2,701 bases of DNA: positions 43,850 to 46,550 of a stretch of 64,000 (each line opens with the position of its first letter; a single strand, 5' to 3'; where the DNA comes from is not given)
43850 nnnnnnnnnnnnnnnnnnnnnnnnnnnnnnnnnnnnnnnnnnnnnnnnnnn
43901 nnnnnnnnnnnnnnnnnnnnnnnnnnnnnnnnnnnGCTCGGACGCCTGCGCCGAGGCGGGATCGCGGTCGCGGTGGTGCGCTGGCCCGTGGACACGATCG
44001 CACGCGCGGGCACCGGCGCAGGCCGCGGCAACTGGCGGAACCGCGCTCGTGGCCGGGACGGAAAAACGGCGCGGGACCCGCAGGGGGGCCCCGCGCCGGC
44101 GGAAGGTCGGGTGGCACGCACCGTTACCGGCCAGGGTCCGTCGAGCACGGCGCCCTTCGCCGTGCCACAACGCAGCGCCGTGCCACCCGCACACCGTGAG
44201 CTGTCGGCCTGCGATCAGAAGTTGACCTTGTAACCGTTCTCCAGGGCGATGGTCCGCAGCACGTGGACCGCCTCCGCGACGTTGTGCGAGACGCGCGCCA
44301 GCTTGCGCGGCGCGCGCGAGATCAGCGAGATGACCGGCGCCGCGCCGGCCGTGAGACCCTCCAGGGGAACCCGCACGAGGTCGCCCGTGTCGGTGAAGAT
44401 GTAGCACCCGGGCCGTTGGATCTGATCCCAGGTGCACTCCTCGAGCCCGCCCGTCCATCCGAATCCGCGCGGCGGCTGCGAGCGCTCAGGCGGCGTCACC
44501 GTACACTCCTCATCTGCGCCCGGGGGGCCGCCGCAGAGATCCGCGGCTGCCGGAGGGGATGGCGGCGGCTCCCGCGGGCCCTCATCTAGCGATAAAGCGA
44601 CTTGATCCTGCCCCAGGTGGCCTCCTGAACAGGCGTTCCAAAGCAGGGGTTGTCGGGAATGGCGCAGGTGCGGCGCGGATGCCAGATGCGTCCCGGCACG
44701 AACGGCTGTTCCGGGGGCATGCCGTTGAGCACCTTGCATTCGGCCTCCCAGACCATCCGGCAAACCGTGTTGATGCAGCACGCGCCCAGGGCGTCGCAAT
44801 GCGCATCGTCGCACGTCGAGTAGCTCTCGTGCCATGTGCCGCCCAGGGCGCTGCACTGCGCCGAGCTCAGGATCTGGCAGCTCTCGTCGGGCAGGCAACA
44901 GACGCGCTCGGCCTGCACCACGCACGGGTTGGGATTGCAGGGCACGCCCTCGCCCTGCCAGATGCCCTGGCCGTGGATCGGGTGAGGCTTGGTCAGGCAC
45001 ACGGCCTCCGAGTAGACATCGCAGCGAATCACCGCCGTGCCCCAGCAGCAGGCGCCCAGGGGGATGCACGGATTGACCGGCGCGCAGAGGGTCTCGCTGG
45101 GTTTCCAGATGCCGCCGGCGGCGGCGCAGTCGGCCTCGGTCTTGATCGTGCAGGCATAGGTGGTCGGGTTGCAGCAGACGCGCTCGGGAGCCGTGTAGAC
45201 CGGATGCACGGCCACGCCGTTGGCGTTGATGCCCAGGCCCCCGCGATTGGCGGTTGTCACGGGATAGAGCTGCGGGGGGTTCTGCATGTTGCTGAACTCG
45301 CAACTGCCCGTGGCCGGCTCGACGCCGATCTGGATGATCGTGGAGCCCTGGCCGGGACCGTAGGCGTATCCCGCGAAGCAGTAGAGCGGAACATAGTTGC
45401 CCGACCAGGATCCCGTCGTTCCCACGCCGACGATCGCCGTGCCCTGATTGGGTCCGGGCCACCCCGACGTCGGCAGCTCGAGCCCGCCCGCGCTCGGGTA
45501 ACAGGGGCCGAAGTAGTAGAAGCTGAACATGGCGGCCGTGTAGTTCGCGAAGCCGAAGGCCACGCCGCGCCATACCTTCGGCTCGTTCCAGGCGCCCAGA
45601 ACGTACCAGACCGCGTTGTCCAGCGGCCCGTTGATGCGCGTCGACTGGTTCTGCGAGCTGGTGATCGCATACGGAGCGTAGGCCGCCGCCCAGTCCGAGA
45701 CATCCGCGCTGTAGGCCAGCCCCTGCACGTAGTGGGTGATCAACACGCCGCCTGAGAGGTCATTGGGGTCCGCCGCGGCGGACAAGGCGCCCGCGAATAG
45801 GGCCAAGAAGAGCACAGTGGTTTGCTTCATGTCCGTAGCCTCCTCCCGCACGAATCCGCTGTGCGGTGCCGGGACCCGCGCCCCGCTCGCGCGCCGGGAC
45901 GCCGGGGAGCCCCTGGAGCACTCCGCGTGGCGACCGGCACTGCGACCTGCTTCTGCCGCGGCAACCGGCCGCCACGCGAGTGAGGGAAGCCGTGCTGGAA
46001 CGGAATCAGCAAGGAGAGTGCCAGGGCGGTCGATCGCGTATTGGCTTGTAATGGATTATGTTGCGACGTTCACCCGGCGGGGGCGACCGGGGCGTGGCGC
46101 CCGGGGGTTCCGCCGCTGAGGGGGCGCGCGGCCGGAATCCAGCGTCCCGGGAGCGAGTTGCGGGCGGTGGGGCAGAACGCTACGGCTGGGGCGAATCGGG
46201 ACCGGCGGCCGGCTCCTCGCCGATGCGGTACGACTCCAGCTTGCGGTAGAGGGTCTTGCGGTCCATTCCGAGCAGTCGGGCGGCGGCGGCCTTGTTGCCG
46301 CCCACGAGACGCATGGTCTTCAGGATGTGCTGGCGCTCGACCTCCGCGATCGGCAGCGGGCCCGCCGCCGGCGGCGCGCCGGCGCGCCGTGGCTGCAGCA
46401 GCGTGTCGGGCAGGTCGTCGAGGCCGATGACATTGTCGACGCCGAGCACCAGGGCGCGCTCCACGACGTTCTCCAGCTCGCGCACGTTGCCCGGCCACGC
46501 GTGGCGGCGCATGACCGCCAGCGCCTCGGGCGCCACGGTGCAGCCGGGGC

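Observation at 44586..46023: Canonical sigma-54 promoter driving a secreted Cys-rich four-module repeat protein, next to its NtrC-type activator and sensor kinase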

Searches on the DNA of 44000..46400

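Call 15: search_rna_families(source=window, start=44000, end=46400, threshold=evalue, max_evalue=1)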
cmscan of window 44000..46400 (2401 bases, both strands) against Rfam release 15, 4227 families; matches with E-value up to 1: 0.
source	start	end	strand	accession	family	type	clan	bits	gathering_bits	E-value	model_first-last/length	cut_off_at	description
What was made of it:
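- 45923..45979 (-): Conserved inverted repeat or hairpin in the leader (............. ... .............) with a variable loop. Its role is unknown. Nothing in Rfam matches (call 15).
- Tried and rejected: Rfam had no match in 44000..46400 at E up to 1 (call 15).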

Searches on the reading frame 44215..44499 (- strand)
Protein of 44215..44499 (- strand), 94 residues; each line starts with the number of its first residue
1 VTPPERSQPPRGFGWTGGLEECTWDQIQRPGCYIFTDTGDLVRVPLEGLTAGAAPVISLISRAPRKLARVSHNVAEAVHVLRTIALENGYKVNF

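Call 38: search_protein_families(library=pfam, proteins=[window:44215-44499:-], max_evalue=10)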
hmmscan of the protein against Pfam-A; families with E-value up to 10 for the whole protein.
window:44215-44499:- (94 aa): 0 families

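Call 53: find_homologous_proteins(query=A5)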
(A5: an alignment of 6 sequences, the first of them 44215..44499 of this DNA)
Query A5 (6 sequences) (94 aa, profile of the alignment): 16 proteins with E <= 0.001 among 6248 candidates.
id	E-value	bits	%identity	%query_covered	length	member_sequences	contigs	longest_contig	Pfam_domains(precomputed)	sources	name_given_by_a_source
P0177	4.1e-47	176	85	98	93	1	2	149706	-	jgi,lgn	-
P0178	1.2e-46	174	100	100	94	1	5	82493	-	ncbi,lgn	-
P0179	3.9e-46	173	73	100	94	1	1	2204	-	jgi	jgi:hypothetical protein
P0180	4.4e-44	166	59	96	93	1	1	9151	-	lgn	-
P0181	4.6e-44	166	74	86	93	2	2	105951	-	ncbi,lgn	-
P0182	2.6e-43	164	76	98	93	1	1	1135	-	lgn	-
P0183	2.7e-43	164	58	98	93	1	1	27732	-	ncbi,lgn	-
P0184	1.3e-22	97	50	81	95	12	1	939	-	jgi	jgi:hypothetical protein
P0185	4.9e-22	95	49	84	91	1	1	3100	-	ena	-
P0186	2.2e-21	93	50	81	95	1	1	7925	-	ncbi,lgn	-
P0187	9.3e-20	88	50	77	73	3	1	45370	-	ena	-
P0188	1.4e-19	88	45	81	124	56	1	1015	-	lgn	-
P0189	4.1e-19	86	43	81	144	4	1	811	-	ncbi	-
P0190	2.2e-17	81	45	81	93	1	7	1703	-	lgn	-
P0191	9.8e-17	78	42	97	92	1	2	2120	-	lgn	-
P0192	5.5e-14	70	45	81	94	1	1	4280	-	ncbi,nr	ncbi:MAG TPA: hypothetical protein VFH97_00025 [Gemmatimonadales bacterium]|nr:hypothetical protein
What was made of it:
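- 44215..44499 (-): Second gene: a conserved 93/94-aa protein with no signal peptide. GTG start with RBS GAGGAG 6 nt upstream. No known family. It has 16 homologues (call 53).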

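Call 55: find_encoding_contigs(protein=P0187, flank=6000, max_places=1)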
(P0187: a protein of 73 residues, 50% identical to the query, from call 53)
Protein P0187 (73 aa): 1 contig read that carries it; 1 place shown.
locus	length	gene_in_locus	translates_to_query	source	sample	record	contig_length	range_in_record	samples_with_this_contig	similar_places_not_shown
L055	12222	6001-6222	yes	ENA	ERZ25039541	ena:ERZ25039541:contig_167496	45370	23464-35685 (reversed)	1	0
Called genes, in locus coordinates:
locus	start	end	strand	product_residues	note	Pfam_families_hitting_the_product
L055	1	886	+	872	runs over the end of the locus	PF01590:GAF, PF13185:GAF_2, PF13492:GAF_3, PF00989:PAS, PF13185:GAF_2, PF00512:HisKA, PF02518:HATPase_c, PF00072:Response_reg, +3 more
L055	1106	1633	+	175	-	PF03551:PadR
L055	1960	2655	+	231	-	-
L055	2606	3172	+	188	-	-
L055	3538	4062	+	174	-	PF02687:FtsX (weak)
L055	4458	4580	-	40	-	-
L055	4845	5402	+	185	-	PF00158:Sigma54_activat, PF14532:Sigma54_activ_2 (weak)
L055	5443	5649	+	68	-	PF02954:HTH_8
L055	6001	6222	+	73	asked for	-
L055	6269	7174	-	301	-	PF02687:FtsX (weak)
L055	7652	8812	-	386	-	PF02687:FtsX (weak)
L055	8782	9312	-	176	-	PF03551:PadR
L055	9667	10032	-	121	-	-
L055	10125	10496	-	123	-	-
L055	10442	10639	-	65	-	-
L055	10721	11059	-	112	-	-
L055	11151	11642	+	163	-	-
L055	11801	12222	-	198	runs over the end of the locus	-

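Call 56: find_encoding_contigs(protein=P0186, flank=6000, max_places=1)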
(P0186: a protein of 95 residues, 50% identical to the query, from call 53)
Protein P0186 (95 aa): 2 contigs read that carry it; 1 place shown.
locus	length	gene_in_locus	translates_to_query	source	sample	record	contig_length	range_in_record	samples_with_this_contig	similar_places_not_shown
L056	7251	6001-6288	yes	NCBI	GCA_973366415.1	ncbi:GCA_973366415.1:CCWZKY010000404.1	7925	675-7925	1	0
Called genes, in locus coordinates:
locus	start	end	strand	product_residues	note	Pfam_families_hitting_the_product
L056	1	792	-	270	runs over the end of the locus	PF13714:PEP_mutase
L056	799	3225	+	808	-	PF13620:CarboxypepD_reg, PF13715:CarbopepD_reg_2, PF07715:Plug, PF00593:TonB_dep_Rec_b-barrel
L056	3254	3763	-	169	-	PF05163:DinB, PF12867:DinB_2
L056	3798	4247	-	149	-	-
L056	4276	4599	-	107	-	PF12840:HTH_20 (weak), PF01022:HTH_5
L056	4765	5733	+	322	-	PF00158:Sigma54_activat, PF14532:Sigma54_activ_2, PF00004:AAA (weak), PF07728:AAA_5, PF25601:AAA_lid_14, PF02954:HTH_8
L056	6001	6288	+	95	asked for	-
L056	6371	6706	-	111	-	-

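Call 60: search_solved_structures(query=A5, max_evalue=10)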
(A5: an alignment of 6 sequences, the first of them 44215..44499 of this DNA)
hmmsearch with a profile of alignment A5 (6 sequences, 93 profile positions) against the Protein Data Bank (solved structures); distinct sequences matched with E-value up to 10: 1.
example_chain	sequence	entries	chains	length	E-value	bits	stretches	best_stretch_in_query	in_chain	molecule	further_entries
1sr8_A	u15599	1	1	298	1.1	12.4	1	25-88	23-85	cobalamin biosynthesis protein (cbiD)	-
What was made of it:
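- Tried and rejected: The 93-aa protein profile had no meaningful hit against PDB sequences (call 60).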

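Call 65: search_protein_families(library=ncbifam, proteins=[window:44215-44499:-], max_evalue=1)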
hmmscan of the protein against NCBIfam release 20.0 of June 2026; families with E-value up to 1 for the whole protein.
window:44215-44499:- (94 aa): 0 families

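Call 72: predict_structure(alignment_id=A8)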
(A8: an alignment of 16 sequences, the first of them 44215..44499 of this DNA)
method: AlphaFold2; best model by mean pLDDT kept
length: 94 residues; sequences in the alignment: 16
mean_pLDDT: 48.3   pTM: 0.35
mean pLDDT of the five models: 48.3, 44.3, 43.4, 43.3, 43.1
residues with pLDDT >= 90: 0; 70-90: 1; 50-70: 35; < 50: 58
segments of 3 or more residues with pLDDT < 50: 1-19, 28-56, 61-63, 89-94
pLDDT, mean of each block of 10 residues (from residue 1): 41 40 47 38 43 49 53 65 61 45
secondary structure, 60 per line:
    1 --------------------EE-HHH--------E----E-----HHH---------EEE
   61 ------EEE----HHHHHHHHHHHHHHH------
elements in order: E58-60 E67-69 H74-88
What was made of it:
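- Tried and rejected: The AF2 model of the 93-aa protein was poor (pLDDT 48), so I ran no fold search on it (call 72).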

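Call 75: find_encoding_contigs(protein=P0192, flank=5000, max_places=1)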
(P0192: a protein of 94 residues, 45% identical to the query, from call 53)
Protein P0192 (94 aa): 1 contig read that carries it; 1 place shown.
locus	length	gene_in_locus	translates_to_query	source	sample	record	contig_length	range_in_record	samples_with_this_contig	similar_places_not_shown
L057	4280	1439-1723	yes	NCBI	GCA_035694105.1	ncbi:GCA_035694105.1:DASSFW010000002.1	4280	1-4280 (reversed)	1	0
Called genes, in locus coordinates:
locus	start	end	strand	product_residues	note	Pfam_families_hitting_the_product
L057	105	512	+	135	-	PF08818:DUF1801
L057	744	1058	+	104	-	PF00196:GerE, PF08281:Sigma70_r4_2 (weak)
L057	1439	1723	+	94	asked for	-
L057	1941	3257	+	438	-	PF00324:AA_permease, PF01490:Aa_trans (faint), PF13520:AA_permease_2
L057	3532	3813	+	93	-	PF11373:DUF3175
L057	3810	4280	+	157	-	?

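Call 76: find_encoding_contigs(protein=P0185, flank=5000, max_places=1)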
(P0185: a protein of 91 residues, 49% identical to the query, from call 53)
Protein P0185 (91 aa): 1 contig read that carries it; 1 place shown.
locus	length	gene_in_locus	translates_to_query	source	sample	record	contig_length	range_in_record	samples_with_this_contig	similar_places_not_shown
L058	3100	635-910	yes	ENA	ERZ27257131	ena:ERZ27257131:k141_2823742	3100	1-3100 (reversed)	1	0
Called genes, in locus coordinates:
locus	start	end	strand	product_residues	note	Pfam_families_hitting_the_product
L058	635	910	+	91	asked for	-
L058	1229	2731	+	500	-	PF00672:HAMP, PF00512:HisKA, PF02518:HATPase_c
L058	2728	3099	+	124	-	?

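Call 78: search_protein_families(library=padloc, proteins=[window:44215-44499:-, P0186], max_evalue=0.1)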
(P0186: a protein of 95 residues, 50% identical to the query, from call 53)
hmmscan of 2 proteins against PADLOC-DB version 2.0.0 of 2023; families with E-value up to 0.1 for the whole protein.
window:44215-44499:- (94 aa): 0 families

P0186 (95 aa): 0 families

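Call 79: search_protein_families(library=phrogs, proteins=[window:44215-44499:-, P0186], max_evalue=0.1)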
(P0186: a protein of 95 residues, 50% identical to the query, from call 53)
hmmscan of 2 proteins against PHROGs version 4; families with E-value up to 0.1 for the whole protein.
window:44215-44499:- (94 aa): 0 families

P0186 (95 aa): 0 families
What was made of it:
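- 44215..44499 (-): There are no hits in Pfam, NCBIfam, PADLOC, PHROGs or PDB sequences (calls 38, 60, 65, 78, 79).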
